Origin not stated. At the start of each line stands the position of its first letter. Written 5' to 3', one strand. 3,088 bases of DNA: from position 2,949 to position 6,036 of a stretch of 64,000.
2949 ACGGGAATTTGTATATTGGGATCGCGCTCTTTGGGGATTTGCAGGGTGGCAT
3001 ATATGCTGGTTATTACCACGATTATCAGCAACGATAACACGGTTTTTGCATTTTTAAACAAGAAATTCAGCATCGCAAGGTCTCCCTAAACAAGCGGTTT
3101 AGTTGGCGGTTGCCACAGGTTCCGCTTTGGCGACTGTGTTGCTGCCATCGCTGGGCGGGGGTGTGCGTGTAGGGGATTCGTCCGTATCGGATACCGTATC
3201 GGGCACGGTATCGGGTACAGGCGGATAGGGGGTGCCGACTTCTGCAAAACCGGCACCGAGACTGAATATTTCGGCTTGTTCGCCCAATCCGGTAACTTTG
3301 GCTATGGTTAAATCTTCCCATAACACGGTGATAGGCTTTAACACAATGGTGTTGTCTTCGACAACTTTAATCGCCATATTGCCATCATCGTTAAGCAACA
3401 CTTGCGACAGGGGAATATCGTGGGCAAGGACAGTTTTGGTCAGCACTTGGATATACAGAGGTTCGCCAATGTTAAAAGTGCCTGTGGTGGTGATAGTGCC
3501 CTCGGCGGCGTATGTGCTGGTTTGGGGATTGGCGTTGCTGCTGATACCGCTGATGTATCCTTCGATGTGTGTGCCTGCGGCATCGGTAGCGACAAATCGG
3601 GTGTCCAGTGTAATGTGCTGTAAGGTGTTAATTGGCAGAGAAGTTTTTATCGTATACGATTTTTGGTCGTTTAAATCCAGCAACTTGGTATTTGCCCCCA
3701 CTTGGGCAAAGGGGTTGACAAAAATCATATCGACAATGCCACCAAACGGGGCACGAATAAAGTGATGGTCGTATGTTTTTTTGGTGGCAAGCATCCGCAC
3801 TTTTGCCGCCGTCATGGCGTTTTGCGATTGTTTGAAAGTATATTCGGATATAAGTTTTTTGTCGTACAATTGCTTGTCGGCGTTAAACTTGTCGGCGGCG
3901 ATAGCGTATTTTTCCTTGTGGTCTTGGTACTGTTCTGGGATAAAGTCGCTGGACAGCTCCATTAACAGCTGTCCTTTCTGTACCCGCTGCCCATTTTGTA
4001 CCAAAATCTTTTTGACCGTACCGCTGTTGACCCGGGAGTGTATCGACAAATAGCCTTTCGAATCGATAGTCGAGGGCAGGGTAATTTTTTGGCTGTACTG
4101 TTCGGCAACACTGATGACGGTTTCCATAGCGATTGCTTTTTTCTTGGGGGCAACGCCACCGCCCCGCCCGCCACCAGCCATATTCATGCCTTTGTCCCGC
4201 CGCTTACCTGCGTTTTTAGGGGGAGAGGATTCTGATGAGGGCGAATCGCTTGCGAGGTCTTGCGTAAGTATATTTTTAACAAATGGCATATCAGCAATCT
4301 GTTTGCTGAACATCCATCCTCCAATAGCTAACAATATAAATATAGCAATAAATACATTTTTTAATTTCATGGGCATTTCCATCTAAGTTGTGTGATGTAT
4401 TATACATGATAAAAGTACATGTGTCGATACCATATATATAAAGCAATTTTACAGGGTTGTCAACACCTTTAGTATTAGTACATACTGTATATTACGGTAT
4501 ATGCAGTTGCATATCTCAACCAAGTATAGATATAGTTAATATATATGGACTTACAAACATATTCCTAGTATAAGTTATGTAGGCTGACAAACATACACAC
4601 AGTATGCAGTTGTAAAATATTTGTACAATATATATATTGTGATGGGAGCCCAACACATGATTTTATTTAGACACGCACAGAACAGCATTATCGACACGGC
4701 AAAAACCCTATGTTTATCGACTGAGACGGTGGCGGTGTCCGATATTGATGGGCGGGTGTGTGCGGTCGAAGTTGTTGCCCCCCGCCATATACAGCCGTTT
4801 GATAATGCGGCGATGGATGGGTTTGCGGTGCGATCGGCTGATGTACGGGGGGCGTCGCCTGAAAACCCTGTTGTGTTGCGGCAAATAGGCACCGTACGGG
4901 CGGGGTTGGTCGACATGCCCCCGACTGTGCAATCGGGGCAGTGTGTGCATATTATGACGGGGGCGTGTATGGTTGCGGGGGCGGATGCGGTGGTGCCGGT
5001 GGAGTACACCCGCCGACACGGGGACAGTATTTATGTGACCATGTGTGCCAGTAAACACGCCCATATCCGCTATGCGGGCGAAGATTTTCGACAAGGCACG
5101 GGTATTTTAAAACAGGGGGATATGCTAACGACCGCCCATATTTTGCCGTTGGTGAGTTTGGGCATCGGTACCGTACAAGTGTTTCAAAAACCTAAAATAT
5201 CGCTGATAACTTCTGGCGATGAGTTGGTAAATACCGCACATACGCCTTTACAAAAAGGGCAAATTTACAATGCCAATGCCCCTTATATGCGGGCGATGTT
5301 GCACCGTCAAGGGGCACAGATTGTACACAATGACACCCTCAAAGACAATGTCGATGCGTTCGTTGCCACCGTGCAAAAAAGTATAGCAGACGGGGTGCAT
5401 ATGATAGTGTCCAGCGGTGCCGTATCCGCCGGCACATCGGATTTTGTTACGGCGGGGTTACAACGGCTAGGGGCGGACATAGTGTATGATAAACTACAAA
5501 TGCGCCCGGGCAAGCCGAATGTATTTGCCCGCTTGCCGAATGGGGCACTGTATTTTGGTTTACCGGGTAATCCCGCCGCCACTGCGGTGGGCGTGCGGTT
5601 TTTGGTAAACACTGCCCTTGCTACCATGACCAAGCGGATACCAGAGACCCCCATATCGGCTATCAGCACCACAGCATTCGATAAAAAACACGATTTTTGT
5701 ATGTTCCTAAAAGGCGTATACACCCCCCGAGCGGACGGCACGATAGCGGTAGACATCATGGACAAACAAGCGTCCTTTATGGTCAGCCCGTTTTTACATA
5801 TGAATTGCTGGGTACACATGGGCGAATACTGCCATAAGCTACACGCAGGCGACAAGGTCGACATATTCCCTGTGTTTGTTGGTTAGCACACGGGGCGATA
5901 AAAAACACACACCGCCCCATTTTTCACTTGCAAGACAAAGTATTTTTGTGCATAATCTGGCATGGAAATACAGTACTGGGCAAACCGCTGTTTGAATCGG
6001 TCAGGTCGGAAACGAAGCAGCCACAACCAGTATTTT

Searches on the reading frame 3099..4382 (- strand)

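Call 9: search_protein_families(library=pfam, proteins=[window:3099-4382:-], max_evalue=0.001)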
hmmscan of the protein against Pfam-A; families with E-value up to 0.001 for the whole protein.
window:3099-4382:- (427 aa): 4 families
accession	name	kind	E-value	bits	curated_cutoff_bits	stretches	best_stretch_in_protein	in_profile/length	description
PF16576.10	HlyD_D23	-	1.4e-10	41.2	30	1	106-291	14-195/214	Barrel-sandwich domain of CusB or HlyD membrane-fusion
PF13437.12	HlyD_3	-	6e-10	40.3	22.2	1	209-299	2-95/106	HlyD family secretion protein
PF13533.13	Biotin_lipoyl_2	-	4.3e-08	33.2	29.8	1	113-143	2-31/32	Biotin-lipoyl like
PF00364.28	Biotin_lipoyl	-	0.00012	22.3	22.1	1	116-143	47-73/73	Biotin-requiring enzyme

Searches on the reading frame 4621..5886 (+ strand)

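Call 9: search_protein_families(library=pfam, proteins=[window:4621-5886:+], max_evalue=0.001)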
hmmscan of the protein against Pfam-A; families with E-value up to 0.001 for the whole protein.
window:4621-5886:+ (421 aa): 2 families
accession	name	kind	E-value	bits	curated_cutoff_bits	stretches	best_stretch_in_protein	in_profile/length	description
PF03453.22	MoeA_N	-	2.8e-36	125.1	30.8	1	18-181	5-160/160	MoeA N-terminal region (domain I and II)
PF00994.29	MoCF_biosynth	-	2.9e-23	82.6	26.6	1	195-333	2-142/144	Probable molybdopterin binding domain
